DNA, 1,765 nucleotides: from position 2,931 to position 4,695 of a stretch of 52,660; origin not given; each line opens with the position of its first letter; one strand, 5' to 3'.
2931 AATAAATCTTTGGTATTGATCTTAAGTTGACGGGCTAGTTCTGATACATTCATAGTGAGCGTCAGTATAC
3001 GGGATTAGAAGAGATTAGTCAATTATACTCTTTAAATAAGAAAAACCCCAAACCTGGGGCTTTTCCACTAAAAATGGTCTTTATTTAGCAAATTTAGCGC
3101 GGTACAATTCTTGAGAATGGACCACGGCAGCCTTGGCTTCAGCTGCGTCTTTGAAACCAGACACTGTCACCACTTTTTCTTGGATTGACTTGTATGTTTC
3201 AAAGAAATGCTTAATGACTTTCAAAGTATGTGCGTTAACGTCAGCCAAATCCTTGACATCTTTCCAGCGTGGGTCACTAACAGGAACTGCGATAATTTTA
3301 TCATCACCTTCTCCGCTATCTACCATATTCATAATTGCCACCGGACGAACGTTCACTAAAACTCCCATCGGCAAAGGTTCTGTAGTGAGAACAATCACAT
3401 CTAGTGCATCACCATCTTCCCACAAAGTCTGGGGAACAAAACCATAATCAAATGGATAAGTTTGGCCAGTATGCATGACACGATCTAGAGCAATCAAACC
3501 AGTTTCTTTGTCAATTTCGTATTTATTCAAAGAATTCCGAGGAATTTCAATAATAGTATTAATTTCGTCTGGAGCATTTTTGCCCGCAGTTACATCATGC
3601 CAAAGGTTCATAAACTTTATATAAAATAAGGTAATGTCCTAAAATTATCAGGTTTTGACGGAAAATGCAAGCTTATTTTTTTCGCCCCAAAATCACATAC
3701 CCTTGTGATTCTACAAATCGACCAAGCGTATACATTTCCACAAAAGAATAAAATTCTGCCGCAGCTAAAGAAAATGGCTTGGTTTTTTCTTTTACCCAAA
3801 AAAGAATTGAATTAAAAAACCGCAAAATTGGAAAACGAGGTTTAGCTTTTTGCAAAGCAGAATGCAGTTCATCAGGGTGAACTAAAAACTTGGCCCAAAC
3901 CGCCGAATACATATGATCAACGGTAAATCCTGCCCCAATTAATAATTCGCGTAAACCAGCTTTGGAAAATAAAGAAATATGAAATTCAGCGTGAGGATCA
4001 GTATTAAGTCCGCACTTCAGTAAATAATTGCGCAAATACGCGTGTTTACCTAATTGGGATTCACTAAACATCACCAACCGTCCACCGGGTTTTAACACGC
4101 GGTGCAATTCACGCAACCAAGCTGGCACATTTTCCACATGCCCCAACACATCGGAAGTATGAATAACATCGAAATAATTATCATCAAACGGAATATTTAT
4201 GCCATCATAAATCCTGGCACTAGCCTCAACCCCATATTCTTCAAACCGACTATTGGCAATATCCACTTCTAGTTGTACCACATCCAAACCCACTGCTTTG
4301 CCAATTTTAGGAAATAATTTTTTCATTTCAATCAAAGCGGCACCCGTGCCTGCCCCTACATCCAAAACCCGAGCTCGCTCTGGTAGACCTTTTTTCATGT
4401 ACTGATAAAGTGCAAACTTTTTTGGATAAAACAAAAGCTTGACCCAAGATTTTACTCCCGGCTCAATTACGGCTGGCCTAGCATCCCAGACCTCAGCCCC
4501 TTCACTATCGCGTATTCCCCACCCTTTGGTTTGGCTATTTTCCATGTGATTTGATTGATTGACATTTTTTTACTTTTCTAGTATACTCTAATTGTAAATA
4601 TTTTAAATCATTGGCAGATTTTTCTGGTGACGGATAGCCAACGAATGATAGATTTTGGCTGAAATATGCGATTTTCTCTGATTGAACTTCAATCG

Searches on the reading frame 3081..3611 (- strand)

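Call 7: search_protein_families(library=pfam, proteins=[window:3081-3611:-], max_evalue=0.001)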
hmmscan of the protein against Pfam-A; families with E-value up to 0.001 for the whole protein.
window:3081-3611:- (176 aa): 1 family
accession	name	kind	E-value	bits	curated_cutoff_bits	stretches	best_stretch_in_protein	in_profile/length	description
PF00719.24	Pyrophosphatase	-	1.6e-55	187.5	23.5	1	20-170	2-152/153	Inorganic pyrophosphatase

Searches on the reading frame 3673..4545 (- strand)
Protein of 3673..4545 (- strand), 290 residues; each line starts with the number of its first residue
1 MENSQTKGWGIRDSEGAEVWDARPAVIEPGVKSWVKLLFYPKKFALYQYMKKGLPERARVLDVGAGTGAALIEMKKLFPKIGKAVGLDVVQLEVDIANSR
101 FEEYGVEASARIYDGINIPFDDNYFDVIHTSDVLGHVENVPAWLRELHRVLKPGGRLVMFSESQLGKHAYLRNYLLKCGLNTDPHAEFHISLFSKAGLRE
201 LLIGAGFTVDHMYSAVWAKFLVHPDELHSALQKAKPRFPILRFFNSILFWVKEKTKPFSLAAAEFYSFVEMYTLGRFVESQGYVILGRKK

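Call 7: search_protein_families(library=pfam, proteins=[window:3673-4545:-], max_evalue=0.001)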
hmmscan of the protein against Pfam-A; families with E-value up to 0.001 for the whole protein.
window:3673-4545:- (290 aa): 10 families
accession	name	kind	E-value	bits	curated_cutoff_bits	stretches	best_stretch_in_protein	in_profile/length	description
PF13489.12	Methyltransf_23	-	1.9e-22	80.2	27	1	50-211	16-163/164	Methyltransferase domain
PF08241.18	Methyltransf_11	-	3.4e-19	69.7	21.2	1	61-159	1-95/95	Methyltransferase domain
PF13649.12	Methyltransf_25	-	1.7e-18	67.5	27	1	60-155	1-97/97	Methyltransferase domain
PF13847.12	Methyltransf_31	-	6.3e-16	58.8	27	1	58-163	5-113/145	Methyltransferase domain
PF08242.18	Methyltransf_12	-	6.1e-15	56.2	30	1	61-157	1-98/98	Methyltransferase domain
PF01209.24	Ubie_methyltran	-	6.2e-13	49.1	20.1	1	57-172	48-164/233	ubiE/COQ5 methyltransferase family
PF01135.25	PCMT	-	4.5e-07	30.3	20.3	1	47-159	66-171/210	Protein-L-isoaspartate(D-aspartate) O-methyltransferase (PCMT)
PF05175.20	MTS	-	1.6e-05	25.1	23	1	50-179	27-158/170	Methyltransferase small domain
PF02353.26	CMAS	-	0.00025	20.9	27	1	50-161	56-166/273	Mycolic acid cyclopropane synthetase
PF00891.24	Methyltransf_2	-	0.00058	19.7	22.3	1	58-160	64-165/210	O-methyltransferase domain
